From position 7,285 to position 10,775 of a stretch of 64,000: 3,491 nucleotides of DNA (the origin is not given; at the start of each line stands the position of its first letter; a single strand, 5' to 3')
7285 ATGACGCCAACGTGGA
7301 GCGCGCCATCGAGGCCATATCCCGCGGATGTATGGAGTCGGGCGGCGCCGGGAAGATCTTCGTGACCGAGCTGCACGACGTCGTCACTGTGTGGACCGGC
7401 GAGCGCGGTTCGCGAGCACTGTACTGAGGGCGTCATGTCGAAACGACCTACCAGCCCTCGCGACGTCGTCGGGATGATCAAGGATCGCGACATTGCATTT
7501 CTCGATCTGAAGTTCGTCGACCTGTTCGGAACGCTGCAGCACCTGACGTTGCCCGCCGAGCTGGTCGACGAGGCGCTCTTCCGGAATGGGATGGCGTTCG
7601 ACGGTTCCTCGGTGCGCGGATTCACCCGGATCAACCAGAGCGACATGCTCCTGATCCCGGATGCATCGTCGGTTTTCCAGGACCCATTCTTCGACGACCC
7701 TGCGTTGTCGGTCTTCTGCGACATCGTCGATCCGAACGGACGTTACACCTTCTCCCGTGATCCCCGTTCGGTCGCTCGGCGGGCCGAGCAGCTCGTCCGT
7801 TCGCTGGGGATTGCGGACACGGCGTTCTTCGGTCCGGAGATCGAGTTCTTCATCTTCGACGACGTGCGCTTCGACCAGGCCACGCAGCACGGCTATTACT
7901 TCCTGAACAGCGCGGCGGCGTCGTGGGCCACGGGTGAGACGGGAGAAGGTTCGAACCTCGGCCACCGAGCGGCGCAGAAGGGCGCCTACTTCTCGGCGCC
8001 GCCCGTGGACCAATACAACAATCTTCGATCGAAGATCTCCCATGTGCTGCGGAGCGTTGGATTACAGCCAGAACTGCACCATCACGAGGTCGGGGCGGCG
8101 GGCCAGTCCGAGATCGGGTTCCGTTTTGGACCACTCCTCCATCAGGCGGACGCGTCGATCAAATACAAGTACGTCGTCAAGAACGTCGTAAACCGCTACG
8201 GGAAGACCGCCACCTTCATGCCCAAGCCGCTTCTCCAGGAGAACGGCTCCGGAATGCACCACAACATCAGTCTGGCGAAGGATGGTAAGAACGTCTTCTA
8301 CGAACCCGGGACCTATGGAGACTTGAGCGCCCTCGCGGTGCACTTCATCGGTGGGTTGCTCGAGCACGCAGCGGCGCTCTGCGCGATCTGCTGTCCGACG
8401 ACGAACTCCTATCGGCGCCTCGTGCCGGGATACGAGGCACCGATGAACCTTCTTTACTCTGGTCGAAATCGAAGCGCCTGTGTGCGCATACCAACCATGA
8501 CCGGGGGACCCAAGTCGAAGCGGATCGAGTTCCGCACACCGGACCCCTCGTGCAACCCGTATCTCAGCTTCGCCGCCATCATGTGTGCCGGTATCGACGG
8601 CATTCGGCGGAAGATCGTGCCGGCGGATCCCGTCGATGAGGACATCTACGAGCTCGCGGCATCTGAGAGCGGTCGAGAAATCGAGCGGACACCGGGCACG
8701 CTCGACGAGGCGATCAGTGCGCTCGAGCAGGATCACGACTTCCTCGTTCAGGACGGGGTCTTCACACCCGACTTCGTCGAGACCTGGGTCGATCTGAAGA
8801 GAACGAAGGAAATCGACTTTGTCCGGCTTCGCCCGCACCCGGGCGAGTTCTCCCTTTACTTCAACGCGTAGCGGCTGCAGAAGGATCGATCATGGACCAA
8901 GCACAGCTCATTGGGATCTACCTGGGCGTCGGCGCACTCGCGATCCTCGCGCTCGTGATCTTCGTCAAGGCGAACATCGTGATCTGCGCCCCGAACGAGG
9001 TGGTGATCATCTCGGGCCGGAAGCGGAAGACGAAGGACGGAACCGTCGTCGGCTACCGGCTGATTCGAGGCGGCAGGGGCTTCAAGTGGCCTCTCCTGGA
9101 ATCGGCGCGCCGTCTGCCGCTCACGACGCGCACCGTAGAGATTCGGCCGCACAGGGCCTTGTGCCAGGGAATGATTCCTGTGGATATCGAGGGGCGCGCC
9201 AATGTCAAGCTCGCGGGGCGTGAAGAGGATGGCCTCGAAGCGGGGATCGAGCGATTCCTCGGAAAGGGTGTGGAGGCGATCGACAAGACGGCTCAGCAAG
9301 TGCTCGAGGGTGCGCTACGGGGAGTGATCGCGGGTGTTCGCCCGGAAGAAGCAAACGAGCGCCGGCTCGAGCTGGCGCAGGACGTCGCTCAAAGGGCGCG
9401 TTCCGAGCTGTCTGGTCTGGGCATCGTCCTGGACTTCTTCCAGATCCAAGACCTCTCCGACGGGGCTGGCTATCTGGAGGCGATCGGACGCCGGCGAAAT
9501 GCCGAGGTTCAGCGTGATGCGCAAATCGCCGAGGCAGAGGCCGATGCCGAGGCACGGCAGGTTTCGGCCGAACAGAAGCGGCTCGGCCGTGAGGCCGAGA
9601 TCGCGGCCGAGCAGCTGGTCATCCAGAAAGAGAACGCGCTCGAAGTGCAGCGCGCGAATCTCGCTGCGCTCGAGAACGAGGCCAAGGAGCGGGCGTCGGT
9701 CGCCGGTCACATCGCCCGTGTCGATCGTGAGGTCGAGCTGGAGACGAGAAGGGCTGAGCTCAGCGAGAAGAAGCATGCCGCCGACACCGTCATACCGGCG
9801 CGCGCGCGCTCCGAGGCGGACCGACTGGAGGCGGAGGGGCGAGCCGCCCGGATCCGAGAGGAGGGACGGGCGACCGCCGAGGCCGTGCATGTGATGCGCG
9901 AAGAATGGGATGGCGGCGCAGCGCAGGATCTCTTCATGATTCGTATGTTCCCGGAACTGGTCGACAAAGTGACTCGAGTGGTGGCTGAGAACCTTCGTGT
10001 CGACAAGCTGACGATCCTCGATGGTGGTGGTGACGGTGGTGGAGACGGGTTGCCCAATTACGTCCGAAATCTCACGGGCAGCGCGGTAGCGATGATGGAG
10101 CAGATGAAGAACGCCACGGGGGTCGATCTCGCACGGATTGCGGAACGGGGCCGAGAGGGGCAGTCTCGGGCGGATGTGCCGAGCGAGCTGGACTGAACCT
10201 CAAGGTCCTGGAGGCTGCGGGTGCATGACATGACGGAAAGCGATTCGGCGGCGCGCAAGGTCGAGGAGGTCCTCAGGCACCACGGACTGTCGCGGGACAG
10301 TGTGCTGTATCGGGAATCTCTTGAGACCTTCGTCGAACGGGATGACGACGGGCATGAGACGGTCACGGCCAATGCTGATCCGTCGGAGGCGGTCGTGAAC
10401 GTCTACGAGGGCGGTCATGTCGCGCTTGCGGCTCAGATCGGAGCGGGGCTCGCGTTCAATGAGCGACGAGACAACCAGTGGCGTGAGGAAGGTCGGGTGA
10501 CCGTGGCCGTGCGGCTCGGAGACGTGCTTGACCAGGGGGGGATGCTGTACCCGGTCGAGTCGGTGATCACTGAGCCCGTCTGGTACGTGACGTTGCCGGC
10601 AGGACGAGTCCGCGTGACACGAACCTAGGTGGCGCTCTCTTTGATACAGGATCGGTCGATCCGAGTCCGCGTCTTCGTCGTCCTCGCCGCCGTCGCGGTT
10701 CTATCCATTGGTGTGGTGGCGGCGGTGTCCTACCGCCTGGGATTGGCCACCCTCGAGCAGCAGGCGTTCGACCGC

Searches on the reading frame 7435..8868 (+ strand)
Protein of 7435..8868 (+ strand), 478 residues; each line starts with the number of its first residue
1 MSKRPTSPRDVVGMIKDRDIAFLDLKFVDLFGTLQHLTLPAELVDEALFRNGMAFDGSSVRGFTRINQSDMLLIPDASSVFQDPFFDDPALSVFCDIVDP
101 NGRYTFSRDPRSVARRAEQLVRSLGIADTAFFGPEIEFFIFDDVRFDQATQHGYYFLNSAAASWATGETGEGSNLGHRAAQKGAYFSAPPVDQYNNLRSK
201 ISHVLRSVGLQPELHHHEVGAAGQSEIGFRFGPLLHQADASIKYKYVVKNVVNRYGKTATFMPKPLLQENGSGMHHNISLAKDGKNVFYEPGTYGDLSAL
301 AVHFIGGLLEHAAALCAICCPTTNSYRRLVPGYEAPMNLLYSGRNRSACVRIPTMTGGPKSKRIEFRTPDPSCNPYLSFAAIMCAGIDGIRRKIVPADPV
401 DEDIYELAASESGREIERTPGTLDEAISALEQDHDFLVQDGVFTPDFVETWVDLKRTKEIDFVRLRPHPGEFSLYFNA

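Call 67: search_protein_families(library=pfam, proteins=[window:7435-8868:+], max_evalue=0.001)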
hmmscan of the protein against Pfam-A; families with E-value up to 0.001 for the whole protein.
window:7435-8868:+ (478 aa): 2 families
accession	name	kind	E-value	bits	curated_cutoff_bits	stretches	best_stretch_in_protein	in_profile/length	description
PF00120.29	Gln-synt_C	-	1.1e-125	419.7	24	1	108-475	2-344/344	Glutamine synthetase, catalytic domain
PF03951.24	Gln-synt_N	-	6.8e-29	99.8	33.4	1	20-100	2-82/82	Glutamine synthetase, beta-Grasp domain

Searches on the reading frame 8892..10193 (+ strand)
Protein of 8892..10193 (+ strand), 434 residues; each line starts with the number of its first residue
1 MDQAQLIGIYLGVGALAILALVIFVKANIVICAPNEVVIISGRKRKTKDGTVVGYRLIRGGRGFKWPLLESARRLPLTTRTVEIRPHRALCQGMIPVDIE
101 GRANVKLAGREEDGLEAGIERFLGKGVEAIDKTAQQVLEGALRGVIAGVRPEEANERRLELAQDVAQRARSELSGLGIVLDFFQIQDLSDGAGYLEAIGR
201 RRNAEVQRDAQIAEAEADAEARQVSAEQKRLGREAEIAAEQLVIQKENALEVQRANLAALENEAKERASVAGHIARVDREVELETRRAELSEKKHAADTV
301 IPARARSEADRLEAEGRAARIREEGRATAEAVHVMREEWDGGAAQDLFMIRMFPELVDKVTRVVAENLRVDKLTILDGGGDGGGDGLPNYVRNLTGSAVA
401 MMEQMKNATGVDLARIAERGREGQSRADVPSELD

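Call 67: search_protein_families(library=pfam, proteins=[window:8892-10193:+], max_evalue=0.001)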
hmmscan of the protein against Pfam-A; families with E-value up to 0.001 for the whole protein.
window:8892-10193:+ (434 aa): 1 family
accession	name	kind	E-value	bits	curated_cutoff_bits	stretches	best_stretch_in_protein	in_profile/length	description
PF01145.31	Band_7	-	1.5e-24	87.5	23.6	1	34-219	5-176/176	SPFH domain / Band 7 family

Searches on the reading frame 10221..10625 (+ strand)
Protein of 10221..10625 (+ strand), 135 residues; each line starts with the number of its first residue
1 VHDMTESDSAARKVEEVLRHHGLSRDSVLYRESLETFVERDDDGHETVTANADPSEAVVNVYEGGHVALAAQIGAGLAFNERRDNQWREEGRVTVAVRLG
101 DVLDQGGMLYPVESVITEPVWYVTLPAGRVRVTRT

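Call 44: search_protein_families(library=pfam, proteins=[window:10221-10625:+], max_evalue=0.001)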
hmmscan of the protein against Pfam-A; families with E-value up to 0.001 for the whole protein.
window:10221-10625:+ (135 aa): 1 family
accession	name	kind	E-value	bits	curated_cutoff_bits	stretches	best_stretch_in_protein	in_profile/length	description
PF09143.16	AvrPphF-ORF-2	-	5.6e-05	23.6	25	0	90-129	124-168/175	AvrPphF-ORF-2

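Call 62: search_solved_structures(query=A4, max_evalue=10, show_alignments=2)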
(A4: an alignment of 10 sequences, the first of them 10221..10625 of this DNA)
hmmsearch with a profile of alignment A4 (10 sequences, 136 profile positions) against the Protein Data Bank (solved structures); distinct sequences matched with E-value up to 10: 3.
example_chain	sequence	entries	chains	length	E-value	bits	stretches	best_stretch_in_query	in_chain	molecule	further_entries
1s21_A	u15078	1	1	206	4.9e-07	32.5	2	87-128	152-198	ORF2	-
7ljd_A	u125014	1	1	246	1.4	11.7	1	4-48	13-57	Engineered Gs protein alpha subunit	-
7jvq_A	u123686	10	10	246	1.4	11.7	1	4-48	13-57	Engineered mini-Gi protein alpha sub-unit | Engineered human Gs alpha subunit | Chimeric miniGs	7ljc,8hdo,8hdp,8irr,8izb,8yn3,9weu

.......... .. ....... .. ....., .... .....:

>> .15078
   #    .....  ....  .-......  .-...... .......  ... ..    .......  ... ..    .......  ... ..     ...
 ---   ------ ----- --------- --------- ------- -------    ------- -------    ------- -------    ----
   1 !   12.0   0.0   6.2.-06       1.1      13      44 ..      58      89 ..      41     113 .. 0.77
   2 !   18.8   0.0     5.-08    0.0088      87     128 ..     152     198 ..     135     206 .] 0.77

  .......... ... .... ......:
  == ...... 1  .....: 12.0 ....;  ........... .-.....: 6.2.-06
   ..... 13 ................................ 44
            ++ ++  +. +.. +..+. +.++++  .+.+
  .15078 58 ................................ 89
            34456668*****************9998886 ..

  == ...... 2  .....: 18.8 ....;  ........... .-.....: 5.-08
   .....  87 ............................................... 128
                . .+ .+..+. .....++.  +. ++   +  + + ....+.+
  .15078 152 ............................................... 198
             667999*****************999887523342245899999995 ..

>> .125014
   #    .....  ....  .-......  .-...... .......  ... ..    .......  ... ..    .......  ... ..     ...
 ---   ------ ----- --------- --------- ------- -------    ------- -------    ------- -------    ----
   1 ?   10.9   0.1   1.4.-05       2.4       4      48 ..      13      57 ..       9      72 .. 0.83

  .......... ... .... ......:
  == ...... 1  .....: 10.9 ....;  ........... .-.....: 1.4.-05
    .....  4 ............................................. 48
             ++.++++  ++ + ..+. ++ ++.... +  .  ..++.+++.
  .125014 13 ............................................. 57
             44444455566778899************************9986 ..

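Call 63: search_protein_families(library=pfam, alignment_id=A4, max_evalue=1)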
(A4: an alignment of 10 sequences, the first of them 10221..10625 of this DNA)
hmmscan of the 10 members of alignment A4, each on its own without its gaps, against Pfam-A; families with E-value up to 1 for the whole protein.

A. member 1, window:10221-10625:+ (135 aa): 1 family
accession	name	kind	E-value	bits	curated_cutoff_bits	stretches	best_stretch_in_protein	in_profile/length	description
PF09143.16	AvrPphF-ORF-2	-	5.6e-05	23.6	25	1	90-129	124-168/175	AvrPphF-ORF-2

B. families by the number of members that match (of 10 scanned): 9 families
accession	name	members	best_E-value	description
PF09143.16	AvrPphF-ORF-2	8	7.7e-06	AvrPphF-ORF-2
PF13292.11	DXP_synthase_N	1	0.016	1-deoxy-D-xylulose-5-phosphate synthase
PF01634.23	HisG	1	0.037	ATP phosphoribosyltransferase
PF19899.4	DUF6372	1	0.044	Family of unknown function (DUF6372)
PF12096.13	DUF3572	1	0.12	Protein of unknown function (DUF3572)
PF07828.18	PA-IL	1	0.12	PA-IL-like protein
PF16967.11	TcfC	1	0.15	E-set like domain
PF20077.4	CcmD_alt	1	0.16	CcmD family protein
PF02037.33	SAP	1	0.3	SAP domain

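Call 65: search_protein_families(library=padloc, proteins=[window:10221-10625:+], max_evalue=0.01)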
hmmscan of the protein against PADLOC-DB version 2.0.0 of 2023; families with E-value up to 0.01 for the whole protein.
window:10221-10625:+ (135 aa): 0 families

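Call 95: find_homologous_proteins(query=A4)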
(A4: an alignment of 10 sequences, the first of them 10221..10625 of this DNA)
Query A4 (10 sequences) (135 aa, profile of the alignment): 534 proteins with E <= 0.001 among 2128 candidates; the best 120 are listed.
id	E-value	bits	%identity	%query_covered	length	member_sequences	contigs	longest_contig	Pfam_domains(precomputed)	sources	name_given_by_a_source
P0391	6.1e-55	202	61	89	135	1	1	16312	-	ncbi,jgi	jgi:hypothetical protein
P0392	8.3e-55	202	50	96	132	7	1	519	-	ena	-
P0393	1.2e-54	201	99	100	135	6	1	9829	-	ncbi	-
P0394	1.3e-54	201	53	89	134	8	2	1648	PF09143.17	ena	-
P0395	1.8e-54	201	56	93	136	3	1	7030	-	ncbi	-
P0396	1.8e-54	201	53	96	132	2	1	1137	-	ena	-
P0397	1.8e-54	201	46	97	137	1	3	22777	PF09143.17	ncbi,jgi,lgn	ncbi:MAG: hypothetical protein ACI8PZ_003952 [Myxococcota bacterium]|jgi:hypothetical protein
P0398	3.4e-54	200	92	97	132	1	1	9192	-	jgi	jgi:hypothetical protein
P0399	3.4e-54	200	89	97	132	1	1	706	-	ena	-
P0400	3.9e-54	200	53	96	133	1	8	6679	-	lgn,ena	-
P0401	4.6e-54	200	53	96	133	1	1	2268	-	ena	-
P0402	4.7e-54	199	53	87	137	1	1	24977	-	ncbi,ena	ncbi:MAG TPA: hypothetical protein VF530_21765 [Planctomycetota bacterium]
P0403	5.2e-54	199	85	98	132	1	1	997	-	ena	-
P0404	5.4e-54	199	53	96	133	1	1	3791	-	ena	-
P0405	5.6e-54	199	92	97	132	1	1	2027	-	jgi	jgi:hypothetical protein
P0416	1.5e-52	195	58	95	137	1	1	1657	PF09143.17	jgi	jgi:hypothetical protein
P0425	2.7e-52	194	57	90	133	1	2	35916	PF09143.17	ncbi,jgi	ncbi:MAG: hypothetical protein ACYTHK_18195 [Planctomycetota bacterium]|jgi:hypothetical protein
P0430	3.6e-52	193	51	96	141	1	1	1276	PF09143.17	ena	-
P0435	5.2e-52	193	65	94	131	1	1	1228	PF09143.17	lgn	-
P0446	1.3e-51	192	80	97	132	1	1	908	PF09143.17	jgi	jgi:hypothetical protein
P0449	1.5e-51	191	53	87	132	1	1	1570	PF09143.17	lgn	-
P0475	1.3e-50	188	61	97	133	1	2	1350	PF09143.17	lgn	-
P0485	2.9e-50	187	63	93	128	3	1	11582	PF09143.17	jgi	jgi:hypothetical protein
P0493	4.3e-50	187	54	97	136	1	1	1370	PF09143.17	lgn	-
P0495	5.1e-50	186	51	97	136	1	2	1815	PF09143.17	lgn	-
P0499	7.4e-50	186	63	97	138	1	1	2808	PF09143.17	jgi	jgi:hypothetical protein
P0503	9.3e-50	186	59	91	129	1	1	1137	PF09143.17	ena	-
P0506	1.2e-49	185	59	91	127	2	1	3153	PF09143.17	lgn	-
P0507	1.6e-49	185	62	97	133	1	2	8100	PF09143.17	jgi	jgi:hypothetical protein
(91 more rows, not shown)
